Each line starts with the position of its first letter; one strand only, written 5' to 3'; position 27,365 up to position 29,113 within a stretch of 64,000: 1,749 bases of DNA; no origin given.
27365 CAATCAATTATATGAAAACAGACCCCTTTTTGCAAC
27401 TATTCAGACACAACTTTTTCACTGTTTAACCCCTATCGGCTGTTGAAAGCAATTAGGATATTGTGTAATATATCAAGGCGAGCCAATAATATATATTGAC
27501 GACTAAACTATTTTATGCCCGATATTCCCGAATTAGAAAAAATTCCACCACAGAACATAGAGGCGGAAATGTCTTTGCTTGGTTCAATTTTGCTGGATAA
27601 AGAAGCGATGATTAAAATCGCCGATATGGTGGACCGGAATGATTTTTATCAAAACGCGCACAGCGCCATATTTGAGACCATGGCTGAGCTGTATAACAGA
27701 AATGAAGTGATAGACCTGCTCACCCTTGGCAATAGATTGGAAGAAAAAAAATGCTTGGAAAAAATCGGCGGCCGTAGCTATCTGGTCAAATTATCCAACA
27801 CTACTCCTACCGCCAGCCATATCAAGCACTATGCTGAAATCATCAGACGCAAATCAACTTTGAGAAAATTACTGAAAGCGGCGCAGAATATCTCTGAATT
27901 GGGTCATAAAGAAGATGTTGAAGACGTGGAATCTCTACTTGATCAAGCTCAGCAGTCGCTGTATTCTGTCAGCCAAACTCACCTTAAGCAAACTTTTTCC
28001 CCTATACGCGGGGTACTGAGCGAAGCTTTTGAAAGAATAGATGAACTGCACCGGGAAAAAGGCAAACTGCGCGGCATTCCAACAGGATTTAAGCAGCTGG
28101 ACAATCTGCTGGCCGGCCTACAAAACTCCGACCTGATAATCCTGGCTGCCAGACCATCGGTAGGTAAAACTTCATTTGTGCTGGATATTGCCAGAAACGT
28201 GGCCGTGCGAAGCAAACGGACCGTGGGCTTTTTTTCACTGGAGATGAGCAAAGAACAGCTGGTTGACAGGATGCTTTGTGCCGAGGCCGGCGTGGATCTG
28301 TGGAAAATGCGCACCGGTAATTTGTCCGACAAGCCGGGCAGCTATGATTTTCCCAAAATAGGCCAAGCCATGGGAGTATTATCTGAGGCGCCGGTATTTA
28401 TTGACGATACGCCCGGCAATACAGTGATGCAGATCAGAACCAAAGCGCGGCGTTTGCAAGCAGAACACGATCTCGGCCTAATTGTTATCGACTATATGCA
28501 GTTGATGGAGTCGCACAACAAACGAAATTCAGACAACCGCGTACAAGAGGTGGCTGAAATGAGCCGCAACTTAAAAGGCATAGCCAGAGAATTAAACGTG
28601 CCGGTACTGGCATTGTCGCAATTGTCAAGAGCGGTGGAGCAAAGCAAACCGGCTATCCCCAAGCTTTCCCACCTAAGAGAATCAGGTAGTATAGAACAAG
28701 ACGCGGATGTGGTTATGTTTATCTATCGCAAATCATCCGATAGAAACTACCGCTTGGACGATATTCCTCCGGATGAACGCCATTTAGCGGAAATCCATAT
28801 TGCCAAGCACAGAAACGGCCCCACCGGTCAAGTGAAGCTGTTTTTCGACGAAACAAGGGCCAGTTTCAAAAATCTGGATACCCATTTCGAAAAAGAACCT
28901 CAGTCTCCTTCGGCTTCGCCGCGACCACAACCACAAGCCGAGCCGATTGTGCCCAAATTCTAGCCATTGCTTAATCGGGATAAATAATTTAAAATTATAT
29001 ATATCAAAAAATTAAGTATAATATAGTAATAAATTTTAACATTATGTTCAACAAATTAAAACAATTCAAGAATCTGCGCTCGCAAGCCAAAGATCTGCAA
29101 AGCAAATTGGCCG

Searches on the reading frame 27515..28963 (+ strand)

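Call 53: search_protein_families(library=pfam, proteins=[window:27515-28963:+], max_evalue=0.00001)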
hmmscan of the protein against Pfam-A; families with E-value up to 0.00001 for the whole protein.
window:27515-28963:+ (482 aa): 3 families
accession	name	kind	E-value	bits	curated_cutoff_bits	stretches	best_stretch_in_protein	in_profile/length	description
PF03796.21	DnaB_C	-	2.8e-101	338.7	27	1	187-453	1-255/255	DnaB-like helicase C terminal domain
PF00772.26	DnaB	-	9.5e-35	119.2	23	1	11-111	2-102/103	DnaB-like helicase N terminal domain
PF13481.12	AAA_25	-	7.2e-15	55.6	27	1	185-370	12-190/195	AAA domain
